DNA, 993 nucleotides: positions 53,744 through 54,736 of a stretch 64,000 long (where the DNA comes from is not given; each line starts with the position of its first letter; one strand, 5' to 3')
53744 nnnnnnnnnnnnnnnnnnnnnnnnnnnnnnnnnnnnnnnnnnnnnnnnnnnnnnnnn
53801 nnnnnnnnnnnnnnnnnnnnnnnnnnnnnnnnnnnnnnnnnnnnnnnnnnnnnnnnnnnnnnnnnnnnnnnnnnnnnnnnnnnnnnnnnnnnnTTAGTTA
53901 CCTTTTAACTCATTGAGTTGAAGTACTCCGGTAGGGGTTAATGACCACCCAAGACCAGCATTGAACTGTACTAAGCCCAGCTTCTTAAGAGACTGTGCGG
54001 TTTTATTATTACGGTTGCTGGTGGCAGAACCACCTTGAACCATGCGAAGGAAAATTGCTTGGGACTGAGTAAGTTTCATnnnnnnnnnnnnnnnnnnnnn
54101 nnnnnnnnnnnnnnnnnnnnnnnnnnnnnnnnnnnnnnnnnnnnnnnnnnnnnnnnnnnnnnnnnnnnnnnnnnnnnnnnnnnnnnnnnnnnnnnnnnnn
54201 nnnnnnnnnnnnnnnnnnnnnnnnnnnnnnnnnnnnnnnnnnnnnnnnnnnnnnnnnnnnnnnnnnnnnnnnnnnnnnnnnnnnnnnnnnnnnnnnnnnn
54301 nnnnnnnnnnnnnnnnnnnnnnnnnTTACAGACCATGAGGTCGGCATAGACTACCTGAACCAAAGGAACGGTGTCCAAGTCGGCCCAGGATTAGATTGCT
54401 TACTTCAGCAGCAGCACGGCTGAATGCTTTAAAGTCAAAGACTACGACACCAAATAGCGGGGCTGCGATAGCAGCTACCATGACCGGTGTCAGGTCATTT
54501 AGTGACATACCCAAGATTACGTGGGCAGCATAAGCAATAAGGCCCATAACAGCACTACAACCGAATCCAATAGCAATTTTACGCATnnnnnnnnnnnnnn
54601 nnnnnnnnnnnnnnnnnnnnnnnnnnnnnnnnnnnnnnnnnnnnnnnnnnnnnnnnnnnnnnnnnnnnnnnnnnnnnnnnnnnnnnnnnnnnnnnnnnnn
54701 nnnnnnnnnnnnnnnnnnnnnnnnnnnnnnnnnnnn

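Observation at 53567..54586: Cluster of four small secreted or membrane proteins downstream of the decoration gene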

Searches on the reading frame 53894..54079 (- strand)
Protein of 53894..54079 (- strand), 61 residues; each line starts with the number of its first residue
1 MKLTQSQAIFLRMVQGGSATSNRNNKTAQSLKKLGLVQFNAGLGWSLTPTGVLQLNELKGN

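Call 4: search_protein_families(library=pfam, proteins=[window:53894-54079:-], max_evalue=0.1)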
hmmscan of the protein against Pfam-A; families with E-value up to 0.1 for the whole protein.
window:53894-54079:- (61 aa): 0 families

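Call 5: search_protein_families(library=phrogs, proteins=[window:53894-54079:-], max_evalue=0.01)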
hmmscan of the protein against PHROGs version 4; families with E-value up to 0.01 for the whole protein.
window:53894-54079:- (61 aa): 1 family
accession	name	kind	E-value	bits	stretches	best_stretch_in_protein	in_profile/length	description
phrog_7665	-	unknown function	1.4e-35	122.2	1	1-61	2-62/65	-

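Call 31: search_protein_families(library=ncbifam, proteins=[window:53894-54079:-], max_evalue=0.1)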
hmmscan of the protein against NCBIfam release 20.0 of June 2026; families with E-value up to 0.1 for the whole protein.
window:53894-54079:- (61 aa): 0 families

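Call 65: find_homologous_proteins(query=window:53894-54079:-, max_evalue=0.01)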
Query window:53894-54079:- (61 aa): 14 proteins with E <= 0.01 among 14 candidates.
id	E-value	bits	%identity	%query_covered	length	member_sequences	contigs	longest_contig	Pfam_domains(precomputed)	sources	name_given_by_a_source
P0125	7.4e-30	118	97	100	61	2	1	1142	-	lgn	-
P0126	2.7e-29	116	97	100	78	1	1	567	-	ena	-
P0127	6.6e-29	115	95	100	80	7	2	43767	-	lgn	-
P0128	1.1e-28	114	95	100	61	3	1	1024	-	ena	-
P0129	3.7e-26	107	100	87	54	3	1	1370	-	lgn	-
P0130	4.1e-26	106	88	98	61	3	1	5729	-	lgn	-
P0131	5.5e-26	106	85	100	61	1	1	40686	-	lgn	-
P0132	1.6e-25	105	98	87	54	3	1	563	-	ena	-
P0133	1.1e-24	102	88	95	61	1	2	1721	-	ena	-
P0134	8.0e-24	99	94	87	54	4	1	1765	-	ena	-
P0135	1.7e-22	95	82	100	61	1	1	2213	-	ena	-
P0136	3.8e-19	85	70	100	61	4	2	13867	-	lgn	-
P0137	9.4e-15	71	66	95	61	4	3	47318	-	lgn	-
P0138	5.7e-7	47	84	52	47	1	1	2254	-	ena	-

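Call 68: search_solved_structures(query=A5, max_evalue=10, show_alignments=2)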
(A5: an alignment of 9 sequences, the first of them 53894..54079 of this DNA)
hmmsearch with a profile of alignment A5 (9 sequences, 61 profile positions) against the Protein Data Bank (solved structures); distinct sequences matched with E-value up to 10: 2.
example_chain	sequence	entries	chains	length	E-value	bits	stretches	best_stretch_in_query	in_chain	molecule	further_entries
5it7_T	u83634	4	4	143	0.55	13.5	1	23-58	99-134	KLLA0A07194p | Ribosomal protein eS19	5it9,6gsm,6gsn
3j80_T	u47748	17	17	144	0.56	13.4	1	23-58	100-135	eS19 | KLLA0A07194p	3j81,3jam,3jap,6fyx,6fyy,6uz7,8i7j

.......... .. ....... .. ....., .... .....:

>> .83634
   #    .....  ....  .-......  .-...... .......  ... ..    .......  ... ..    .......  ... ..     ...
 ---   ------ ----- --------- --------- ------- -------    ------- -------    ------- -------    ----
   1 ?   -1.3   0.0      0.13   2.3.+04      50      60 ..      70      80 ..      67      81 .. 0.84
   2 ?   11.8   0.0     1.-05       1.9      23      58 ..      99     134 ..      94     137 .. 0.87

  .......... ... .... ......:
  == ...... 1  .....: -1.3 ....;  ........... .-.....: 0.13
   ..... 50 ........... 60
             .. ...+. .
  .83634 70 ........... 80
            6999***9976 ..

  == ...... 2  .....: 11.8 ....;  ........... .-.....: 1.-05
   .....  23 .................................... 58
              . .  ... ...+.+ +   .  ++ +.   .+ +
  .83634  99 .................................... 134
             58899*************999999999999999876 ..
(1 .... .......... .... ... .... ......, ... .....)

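Call 74: predict_structure(alignment_id=A5)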
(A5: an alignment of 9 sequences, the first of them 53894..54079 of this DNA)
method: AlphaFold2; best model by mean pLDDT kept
length: 61 residues; sequences in the alignment: 9
mean_pLDDT: 89.9   pTM: 0.74
mean pLDDT of the five models: 89.9, 89.6, 89.4, 89.4, 87.0
residues with pLDDT >= 90: 39; 70-90: 20; 50-70: 2; < 50: 0
segments of 3 or more residues with pLDDT < 50: none
pLDDT, mean of each block of 10 residues (from residue 1): 89 89 90 94 91 89 55
secondary structure, 60 per line:
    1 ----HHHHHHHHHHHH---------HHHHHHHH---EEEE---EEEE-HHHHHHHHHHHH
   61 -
elements in order: H5-16 H26-33 E37-40 E44-47 H49-60

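Call 76: fold_search(model_id=the predicted structure, library=pdb)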
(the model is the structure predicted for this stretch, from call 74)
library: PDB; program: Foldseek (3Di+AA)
matches with E <= 10: 583; with E <= 0.001: 0
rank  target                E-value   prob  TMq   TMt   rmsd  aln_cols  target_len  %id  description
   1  8r3g_A                8.6e-02  0.99  0.69  0.14   4.0        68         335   19  Central glycolytic genes regulator (CggR) bound to DNA operator (released 2024-06-19)
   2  8pvt_B                1.4e-01  0.98  0.66  0.31   3.4        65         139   18  Manganese-dependent transcriptional repressor DR2539 complexed with cadmium (SAD 7 keV) (released 2024-05-08)
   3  1bi3_B                2.0e-01  0.75  0.53  0.27   3.9        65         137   18  STRUCTURE OF APO-AND HOLO-DIPHTHERIA TOXIN REPRESSOR (released 1999-06-22)
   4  5hso_C                2.1e-01  0.96  0.68  0.35   4.2        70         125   21  Crystal structure of MYCOBACTERIUM TUBERCULOSIS MARR FAMILY PROTEIN Rv2887 complex with DNA (released 2017-02-01)
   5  7oyc_T2               2.2e-01  0.94  0.52  0.24   1.3        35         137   34  Cryo-EM structure of the Xenopus egg 80S ribosome (released 2022-07-20)
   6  1xsx_MODEL_1_A        2.2e-01  0.80  0.61  0.41   5.6        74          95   18  NMR Structure of Sso10a, a Hyperthermophile DNA-binding Protein with an Extended Anti-parallel Coiled Coil (released 2005-03-01)
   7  1bi1                  2.2e-01  0.75  0.54  0.20   3.6        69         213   19  STRUCTURE OF APO-AND HOLO-DIPHTHERIA TOXIN REPRESSOR (released 1999-06-22)
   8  3vb2_B                2.6e-01  0.99  0.77  0.37   3.3        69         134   16  Crystal Structure of the Reduced Form of MarR from E.coli (released 2013-01-30)
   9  4aih_B                2.6e-01  0.93  0.70  0.34   3.8        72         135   15  Crystal structure of RovA from Yersinia in its free form (released 2012-09-12)
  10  1fwz                  2.6e-01  0.89  0.59  0.19   3.5        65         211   20  GLU20ALA DTXR (released 2001-09-25)
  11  2x4h_C                2.9e-01  0.97  0.75  0.37   3.3        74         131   20  Crystal Structure of the hypothetical protein SSo2273 from Sulfolobus solfataricus (released 2010-07-21)
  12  5hsm                  2.9e-01  0.96  0.70  0.34   3.9        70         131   21  CRYSTAL STRUCTURE OF MYCOBACTERIUM TUBERCULOSIS MARR FAMILY PROTEIN RV2887 (released 2017-02-01)
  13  1bi3_A                2.9e-01  0.72  0.54  0.19   3.6        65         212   20  STRUCTURE OF APO-AND HOLO-DIPHTHERIA TOXIN REPRESSOR (released 1999-06-22)
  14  2qq9                  3.2e-01  0.87  0.58  0.19   3.2        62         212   19  Crystal Structure of DtxR(D6A C102D) Complexed with Nickel(II) (released 2007-10-30)
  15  22oz_E                3.4e-01  0.93  0.70  0.29   3.8        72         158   15  Structural insights into HpaR-mediated recognition of hrpX and hrpG in Xanthomonas campestris pv. campestris (released 2026-03-11)
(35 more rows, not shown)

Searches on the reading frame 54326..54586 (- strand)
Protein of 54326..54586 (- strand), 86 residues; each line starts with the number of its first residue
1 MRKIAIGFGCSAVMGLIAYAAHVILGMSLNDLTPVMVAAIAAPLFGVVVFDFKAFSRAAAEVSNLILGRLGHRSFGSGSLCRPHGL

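Call 4: search_protein_families(library=pfam, proteins=[window:54326-54586:-], max_evalue=0.1)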
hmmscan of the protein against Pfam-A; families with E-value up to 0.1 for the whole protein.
window:54326-54586:- (86 aa): 1 family
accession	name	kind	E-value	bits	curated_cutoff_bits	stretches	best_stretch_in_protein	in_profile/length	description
PF12666.12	PrgI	-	0.022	15.8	27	1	8-50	22-64/91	PrgI family protein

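Call 5: search_protein_families(library=phrogs, proteins=[window:54326-54586:-], max_evalue=0.01)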
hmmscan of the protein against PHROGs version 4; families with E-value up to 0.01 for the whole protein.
window:54326-54586:- (86 aa): 1 family
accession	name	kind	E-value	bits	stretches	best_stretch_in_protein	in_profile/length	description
phrog_26763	-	unknown function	8.1e-50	168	1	1-86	1-86/86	-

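Call 23: search_dna_similar(query=window:54326-54586:-, collection=phages, mode=protein, max_evalue=0.01, rows=spread, max_rows=30)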
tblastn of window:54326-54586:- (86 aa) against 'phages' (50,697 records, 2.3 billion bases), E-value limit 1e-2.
Records with a match: 21; places in all: 21; records where one place covers at least 80% of the query: 21.
Best place of each record, by identity: 95-99% 3; 90-95% 4; 80-90% 4; <60% 10.
By first word of the organism name: Klebsiella 11; Escherichia 10.
By host as written in the record: Escherichia coli 7; Klebsiella pneumoniae 6; - 3; Escherichia sp. 1; Escherichia coli (ETEC) MTCC-9537 1; Klebsiella oxytoca 1; Klebsiella pneumoniae Kpn16 1; Klebsiella sp. 1.
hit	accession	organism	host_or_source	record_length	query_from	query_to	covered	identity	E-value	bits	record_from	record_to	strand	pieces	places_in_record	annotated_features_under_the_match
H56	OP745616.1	Escherichia phage E20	Escherichia sp.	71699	1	86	100%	96.5%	1e-46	163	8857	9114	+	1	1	hypothetical protein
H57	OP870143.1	Escherichia phage vB_Eco_F22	Escherichia coli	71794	1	86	100%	96.5%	1e-46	163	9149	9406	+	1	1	hypothetical protein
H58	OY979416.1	Klebsiella phage vB_Kpl_K57alpha1.2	-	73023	1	86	100%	95.3%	1e-46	163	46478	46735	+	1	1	virion RNA polymerase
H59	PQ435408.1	Escherichia phage vB_EcoP_CU10EC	Escherichia coli (ETEC) MTCC-9537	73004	1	86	100%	91.9%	5e-45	159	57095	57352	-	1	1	hypothetical protein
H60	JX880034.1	Escherichia phage IME11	Escherichia coli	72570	1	86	100%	91.9%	7e-45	158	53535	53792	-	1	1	hypothetical protein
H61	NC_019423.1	Escherichia phage IME11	Escherichia coli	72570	1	86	100%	91.9%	7e-45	158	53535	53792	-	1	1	hypothetical protein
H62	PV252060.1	Escherichia phage nithesis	Escherichia coli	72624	1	86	100%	90.7%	1e-43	154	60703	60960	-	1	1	hypothetical protein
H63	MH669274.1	Escherichia phage PD38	Escherichia coli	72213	1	86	100%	89.5%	7e-44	155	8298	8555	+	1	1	hypothetical protein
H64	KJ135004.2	Escherichia phage Bp4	Escherichia coli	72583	1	86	100%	89.5%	7e-44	155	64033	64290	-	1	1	hypothetical protein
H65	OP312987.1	Escherichia phage vB_EcoS_Uz-1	-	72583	1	86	100%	89.5%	7e-44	155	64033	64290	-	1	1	hypothetical protein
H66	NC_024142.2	Escherichia phage Bp4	Escherichia coli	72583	1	86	100%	89.5%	7e-44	155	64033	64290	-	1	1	hypothetical protein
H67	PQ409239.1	Klebsiella phage vB_KpnP_PW7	Klebsiella pneumoniae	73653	1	84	98%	55.7%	3e-19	85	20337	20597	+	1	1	hypothetical protein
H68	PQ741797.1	Klebsiella phage vB_KoxiM_BaqKoxi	Klebsiella oxytoca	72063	1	83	97%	56.3%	4e-19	85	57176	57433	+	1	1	hypothetical protein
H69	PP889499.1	Klebsiella phage phi1_146050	Klebsiella pneumoniae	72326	1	83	97%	56.3%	4e-19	85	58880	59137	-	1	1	hypothetical protein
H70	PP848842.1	Klebsiella phage vB_Kpn16-P2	Klebsiella pneumoniae Kpn16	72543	1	83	97%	56.3%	4e-19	85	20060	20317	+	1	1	hypothetical protein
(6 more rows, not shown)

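Call 31: search_protein_families(library=ncbifam, proteins=[window:54326-54586:-], max_evalue=0.1)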
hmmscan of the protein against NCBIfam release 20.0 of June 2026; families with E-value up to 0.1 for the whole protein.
window:54326-54586:- (86 aa): 1 family
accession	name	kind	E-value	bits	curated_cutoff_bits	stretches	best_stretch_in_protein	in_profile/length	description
NF053517.1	HbztTptrPcaK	equivalog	0.023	13.7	770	1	11-56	35-82/437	4-hydroxybenzoate transporter PcaK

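Call 91: find_homologous_proteins(query=window:54326-54586:-, max_evalue=0.01)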
Query window:54326-54586:- (86 aa): 57 proteins with E <= 0.01 among 59 candidates.
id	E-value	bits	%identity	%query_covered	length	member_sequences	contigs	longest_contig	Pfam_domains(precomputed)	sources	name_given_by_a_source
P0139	4.9e-47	175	98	100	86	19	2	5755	-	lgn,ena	-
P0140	2.0e-46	173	97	100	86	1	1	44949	-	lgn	-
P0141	8.0e-46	171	95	100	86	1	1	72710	-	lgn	-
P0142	8.5e-45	168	94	100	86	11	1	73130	-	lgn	-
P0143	1.2e-44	168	95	100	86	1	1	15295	-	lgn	-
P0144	1.6e-44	167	94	100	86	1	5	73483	-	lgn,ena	-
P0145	1.7e-44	167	95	100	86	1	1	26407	-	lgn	-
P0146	1.7e-44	167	95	100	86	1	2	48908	-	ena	-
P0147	1.8e-44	167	95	100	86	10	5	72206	-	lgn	-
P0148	2.3e-44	167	93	100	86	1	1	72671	-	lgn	-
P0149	3.2e-44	166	93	100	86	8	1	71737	-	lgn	-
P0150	3.3e-44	166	93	100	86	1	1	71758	-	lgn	-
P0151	4.3e-44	166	93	100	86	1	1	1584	-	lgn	-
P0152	7.8e-44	165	93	100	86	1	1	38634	-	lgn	-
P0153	8.7e-44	165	94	100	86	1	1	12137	-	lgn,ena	-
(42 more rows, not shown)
